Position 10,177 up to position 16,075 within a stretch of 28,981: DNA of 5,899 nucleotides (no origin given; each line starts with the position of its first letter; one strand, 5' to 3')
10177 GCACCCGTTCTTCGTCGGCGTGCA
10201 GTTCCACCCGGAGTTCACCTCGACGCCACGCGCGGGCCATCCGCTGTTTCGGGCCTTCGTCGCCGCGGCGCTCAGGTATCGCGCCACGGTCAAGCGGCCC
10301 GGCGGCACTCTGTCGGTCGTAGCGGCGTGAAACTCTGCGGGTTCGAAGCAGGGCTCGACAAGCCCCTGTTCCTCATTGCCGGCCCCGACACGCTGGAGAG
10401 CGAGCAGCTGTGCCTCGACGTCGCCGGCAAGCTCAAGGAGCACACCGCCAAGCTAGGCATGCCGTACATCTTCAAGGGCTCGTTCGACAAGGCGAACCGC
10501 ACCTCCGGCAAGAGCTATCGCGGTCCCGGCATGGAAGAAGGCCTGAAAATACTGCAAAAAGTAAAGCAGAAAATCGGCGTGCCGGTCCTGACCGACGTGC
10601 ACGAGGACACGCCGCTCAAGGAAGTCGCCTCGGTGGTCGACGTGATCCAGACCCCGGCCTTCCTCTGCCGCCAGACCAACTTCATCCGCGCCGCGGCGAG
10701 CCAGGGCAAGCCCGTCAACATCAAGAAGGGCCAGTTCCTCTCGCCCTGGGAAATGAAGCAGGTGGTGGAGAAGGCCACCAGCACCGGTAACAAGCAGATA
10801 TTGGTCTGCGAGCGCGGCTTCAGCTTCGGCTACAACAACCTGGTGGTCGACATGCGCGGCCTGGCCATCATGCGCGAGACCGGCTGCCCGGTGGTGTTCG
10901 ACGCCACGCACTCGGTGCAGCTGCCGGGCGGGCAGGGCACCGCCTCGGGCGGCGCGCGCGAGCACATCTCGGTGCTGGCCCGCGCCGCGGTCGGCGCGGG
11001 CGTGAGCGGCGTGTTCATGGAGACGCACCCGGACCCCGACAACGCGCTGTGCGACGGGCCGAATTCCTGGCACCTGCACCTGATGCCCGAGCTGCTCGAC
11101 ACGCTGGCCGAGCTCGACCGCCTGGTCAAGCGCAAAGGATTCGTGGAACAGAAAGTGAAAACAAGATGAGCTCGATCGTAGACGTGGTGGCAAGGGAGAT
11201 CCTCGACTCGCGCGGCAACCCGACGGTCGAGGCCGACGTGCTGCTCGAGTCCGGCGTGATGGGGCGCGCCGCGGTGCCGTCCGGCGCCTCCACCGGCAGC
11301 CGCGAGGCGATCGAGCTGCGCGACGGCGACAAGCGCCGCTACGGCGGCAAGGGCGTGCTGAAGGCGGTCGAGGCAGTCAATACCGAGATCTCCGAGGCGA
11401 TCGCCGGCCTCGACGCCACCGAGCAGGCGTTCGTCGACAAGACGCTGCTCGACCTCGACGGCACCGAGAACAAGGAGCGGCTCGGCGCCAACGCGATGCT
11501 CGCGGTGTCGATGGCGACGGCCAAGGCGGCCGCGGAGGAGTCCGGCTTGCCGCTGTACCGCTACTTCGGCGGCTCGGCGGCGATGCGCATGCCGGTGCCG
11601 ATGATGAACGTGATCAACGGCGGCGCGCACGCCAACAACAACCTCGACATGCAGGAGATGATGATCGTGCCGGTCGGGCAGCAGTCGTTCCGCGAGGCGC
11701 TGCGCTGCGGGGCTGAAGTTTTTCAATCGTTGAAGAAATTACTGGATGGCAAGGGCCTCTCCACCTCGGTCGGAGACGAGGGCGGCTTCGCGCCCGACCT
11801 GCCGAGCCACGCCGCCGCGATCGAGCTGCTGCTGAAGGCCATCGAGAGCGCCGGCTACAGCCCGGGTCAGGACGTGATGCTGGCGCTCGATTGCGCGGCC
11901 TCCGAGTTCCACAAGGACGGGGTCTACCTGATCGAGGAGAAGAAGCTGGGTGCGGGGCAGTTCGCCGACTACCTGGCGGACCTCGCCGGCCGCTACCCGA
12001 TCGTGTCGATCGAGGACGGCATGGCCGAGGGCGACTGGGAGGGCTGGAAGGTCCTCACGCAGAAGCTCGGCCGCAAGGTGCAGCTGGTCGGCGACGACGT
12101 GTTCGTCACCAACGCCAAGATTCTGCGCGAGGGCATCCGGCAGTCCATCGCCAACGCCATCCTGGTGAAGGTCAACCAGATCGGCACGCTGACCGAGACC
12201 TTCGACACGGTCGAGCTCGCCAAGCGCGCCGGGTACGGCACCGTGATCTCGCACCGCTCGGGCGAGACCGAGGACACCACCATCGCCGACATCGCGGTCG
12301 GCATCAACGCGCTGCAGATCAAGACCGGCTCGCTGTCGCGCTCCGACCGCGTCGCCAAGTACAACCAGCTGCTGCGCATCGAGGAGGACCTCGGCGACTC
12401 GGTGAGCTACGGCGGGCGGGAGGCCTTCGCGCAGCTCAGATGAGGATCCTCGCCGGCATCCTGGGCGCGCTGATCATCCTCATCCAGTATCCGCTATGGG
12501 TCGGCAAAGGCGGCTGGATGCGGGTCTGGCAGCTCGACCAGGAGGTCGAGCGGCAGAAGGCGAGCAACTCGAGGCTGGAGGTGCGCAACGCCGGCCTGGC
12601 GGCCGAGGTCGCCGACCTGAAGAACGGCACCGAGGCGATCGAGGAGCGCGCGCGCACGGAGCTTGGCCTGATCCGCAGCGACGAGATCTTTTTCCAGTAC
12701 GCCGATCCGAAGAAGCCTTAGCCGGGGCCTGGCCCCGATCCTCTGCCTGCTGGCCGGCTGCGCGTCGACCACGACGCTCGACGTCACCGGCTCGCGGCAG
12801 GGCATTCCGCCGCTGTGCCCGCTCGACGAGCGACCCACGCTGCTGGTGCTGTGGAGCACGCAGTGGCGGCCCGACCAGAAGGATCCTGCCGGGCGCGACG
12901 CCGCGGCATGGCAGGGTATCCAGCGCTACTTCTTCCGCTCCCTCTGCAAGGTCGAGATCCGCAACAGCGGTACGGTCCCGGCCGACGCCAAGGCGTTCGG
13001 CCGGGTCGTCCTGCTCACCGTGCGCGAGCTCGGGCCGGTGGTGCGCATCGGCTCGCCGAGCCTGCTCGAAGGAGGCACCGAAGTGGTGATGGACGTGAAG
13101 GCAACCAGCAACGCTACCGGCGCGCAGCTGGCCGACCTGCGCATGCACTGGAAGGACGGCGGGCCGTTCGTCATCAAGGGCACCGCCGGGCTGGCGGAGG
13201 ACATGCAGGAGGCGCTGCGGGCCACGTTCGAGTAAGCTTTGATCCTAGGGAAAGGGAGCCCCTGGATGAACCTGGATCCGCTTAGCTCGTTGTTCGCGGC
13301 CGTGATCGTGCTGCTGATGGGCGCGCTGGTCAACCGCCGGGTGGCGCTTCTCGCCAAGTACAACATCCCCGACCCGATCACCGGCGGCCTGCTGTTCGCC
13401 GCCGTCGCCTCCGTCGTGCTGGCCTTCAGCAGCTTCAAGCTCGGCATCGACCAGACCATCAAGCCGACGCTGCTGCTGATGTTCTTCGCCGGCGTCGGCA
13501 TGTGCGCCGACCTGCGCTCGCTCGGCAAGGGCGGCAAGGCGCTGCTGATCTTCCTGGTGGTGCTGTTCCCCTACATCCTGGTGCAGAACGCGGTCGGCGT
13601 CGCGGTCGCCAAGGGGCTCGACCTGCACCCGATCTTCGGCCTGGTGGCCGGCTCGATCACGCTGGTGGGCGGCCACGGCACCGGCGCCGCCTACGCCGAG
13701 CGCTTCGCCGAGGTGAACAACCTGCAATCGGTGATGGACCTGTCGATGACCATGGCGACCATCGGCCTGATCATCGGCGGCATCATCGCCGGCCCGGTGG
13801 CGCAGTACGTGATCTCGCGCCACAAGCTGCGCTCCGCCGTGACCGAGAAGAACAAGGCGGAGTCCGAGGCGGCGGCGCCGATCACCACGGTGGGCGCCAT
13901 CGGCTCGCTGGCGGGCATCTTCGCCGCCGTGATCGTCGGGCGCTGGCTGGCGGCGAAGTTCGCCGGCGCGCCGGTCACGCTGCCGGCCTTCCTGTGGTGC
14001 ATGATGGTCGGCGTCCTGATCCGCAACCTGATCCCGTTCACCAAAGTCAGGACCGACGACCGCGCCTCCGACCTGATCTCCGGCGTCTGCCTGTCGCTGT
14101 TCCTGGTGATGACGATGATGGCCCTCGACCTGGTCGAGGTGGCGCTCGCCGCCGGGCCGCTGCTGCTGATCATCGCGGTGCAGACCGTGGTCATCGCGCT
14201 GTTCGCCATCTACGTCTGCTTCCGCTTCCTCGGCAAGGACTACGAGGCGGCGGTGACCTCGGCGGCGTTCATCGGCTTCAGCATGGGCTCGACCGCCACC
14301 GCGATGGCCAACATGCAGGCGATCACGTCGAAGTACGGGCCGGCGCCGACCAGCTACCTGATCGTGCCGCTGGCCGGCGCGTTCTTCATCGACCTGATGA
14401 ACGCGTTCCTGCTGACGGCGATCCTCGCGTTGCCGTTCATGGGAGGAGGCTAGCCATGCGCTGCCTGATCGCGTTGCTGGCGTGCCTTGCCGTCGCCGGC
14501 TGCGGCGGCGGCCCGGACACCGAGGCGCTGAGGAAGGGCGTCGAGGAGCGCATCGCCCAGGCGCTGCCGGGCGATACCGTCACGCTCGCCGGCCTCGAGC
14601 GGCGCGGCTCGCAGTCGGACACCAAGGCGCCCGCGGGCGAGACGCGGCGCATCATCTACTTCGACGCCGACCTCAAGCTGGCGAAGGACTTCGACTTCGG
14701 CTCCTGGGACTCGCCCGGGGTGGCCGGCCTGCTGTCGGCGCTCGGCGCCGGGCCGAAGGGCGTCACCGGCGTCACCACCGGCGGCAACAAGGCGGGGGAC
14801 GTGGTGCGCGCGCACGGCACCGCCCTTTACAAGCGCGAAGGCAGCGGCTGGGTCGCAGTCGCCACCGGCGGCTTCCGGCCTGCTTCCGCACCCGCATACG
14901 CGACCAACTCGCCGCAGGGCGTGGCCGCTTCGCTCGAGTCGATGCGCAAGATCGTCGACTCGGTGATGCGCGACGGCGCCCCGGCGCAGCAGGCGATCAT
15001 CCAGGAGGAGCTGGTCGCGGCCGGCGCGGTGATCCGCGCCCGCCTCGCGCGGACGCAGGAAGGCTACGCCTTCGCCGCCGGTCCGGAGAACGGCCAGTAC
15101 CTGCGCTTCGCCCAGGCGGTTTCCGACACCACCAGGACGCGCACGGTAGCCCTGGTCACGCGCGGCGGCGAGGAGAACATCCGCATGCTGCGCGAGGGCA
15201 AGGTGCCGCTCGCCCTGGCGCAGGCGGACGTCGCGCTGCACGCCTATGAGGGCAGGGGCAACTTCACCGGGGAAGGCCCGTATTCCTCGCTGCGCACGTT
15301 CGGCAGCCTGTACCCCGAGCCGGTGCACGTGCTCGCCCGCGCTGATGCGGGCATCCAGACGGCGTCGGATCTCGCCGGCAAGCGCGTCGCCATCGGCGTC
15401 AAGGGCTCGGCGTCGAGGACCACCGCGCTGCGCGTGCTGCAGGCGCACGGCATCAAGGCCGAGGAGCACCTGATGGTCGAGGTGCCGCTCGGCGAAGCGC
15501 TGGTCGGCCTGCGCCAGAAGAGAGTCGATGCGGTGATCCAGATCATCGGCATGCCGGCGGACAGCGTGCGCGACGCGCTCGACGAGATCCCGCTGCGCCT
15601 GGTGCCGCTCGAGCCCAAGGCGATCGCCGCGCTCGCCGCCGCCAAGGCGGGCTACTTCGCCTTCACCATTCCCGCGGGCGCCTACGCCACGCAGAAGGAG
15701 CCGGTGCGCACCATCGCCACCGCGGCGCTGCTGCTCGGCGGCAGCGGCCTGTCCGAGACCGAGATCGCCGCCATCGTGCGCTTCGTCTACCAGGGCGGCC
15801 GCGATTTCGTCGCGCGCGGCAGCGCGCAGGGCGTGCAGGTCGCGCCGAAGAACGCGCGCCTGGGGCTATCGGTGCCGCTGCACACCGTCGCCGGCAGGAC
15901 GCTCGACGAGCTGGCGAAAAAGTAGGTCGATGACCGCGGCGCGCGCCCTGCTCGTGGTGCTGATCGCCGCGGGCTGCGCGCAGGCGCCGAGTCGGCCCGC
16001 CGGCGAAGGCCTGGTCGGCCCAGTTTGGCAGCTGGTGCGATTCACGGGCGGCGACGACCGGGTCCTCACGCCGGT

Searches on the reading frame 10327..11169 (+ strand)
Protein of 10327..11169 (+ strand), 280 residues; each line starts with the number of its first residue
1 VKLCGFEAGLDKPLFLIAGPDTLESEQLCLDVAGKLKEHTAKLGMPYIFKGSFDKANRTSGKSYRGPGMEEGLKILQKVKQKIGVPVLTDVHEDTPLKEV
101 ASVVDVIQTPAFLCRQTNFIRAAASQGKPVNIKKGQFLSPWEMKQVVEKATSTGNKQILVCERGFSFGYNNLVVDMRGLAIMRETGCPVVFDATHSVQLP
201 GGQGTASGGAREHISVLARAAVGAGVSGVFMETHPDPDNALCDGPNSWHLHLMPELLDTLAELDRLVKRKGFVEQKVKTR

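Call 9: search_protein_families(library=pfam, proteins=[window:10327-11169:+], max_evalue=0.001)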
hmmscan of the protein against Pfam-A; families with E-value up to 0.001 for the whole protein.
window:10327-11169:+ (280 aa): 1 family
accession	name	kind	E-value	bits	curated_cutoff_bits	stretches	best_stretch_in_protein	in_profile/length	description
PF00793.26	DAHP_synth_1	-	1.7e-69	234.2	25.5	1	8-268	12-269/270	DAHP synthetase I family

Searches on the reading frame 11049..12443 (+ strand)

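Call 9: search_protein_families(library=pfam, proteins=[window:11049-12443:+], max_evalue=0.001)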
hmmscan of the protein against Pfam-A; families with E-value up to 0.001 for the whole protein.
window:11049-12443:+ (464 aa): 2 families
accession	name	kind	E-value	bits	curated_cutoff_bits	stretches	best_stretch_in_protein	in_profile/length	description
PF00113.28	Enolase_C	-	4.6e-123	410.7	21.5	1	180-461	3-294/296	Enolase, C-terminal TIM barrel domain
PF03952.21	Enolase_N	-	4.2e-60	202.1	35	1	43-172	1-130/131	Enolase, N-terminal domain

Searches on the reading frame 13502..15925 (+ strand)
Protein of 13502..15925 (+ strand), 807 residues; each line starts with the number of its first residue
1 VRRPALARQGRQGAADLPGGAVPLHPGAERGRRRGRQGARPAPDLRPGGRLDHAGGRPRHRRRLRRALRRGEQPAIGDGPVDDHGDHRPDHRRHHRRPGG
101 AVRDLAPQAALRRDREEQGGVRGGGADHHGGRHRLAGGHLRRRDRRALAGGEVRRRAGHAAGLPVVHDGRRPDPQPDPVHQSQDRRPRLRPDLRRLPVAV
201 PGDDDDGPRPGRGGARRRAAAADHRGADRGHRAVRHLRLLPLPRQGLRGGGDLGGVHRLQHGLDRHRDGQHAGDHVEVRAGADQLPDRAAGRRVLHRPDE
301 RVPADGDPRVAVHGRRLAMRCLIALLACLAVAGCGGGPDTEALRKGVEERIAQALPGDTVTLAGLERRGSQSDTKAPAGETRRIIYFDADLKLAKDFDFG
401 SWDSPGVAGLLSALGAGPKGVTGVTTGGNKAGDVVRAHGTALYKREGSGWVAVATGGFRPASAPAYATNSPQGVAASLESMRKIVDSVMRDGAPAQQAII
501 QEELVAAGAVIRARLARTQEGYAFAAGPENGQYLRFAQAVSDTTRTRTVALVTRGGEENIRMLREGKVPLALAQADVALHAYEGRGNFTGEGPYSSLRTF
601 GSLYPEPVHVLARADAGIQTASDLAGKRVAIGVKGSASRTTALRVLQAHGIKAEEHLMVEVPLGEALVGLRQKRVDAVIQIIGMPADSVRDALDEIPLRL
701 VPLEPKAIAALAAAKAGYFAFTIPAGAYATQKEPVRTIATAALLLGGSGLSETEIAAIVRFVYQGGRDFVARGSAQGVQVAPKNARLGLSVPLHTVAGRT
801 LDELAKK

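Call 9: search_protein_families(library=pfam, proteins=[window:13502-15925:+], max_evalue=0.001)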
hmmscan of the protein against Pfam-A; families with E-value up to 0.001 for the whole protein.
window:13502-15925:+ (807 aa): 3 families
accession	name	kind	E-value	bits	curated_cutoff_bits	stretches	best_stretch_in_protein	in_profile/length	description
PF16868.10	NMT1_3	-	1.1e-50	173.4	27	1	525-803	2-287/289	NMT1-like family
PF09084.16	NMT1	-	6.6e-08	33.1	20.5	1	596-681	62-147/216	NMT1/THI5 like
PF12974.12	Phosphonate-bd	-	0.00011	22.1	27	1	532-656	15-136/242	ABC transporter, phosphonate, periplasmic substrate-binding protein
